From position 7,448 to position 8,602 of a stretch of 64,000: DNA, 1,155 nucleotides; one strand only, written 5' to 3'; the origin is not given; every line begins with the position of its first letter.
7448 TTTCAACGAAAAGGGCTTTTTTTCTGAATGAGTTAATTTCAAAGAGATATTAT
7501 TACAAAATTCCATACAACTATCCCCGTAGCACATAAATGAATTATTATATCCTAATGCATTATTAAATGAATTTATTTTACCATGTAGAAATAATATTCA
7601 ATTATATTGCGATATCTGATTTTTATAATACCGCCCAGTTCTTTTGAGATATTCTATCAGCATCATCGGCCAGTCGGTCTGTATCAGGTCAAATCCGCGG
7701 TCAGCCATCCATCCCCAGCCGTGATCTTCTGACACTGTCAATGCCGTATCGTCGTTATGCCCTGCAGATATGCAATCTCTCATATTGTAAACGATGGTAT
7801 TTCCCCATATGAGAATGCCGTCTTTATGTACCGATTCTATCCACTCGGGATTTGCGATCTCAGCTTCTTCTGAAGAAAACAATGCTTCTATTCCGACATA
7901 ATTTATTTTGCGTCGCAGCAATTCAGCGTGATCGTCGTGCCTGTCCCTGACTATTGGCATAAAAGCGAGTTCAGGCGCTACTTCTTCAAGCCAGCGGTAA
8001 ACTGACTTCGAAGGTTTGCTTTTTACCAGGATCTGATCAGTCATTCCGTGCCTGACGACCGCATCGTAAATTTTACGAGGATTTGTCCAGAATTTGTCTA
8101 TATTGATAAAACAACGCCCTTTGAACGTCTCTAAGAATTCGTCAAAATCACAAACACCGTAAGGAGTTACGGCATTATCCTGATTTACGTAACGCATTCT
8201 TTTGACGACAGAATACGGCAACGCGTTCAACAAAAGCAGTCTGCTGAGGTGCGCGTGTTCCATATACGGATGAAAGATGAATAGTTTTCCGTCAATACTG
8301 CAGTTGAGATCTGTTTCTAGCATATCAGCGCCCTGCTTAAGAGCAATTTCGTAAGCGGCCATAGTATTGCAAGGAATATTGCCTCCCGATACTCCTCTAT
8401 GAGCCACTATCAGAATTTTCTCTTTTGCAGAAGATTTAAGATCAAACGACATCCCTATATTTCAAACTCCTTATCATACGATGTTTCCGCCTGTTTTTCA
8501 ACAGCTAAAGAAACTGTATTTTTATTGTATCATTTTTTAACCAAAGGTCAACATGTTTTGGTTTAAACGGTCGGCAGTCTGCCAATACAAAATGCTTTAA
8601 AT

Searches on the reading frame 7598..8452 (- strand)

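Call 111: search_protein_families(library=pfam, proteins=[window:7598-8452:-], max_evalue=0.01)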
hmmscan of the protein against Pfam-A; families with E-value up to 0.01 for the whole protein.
window:7598-8452:- (284 aa): 2 families
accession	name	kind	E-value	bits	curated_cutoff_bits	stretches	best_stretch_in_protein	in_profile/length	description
PF16387.11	DUF4996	-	4.5e-25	88.6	33.7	1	164-269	1-102/102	Domain of unknown function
PF03009.23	GDPD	-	7.8e-14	52.8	23.6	1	18-216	1-216/244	Glycerophosphoryl diester phosphodiesterase family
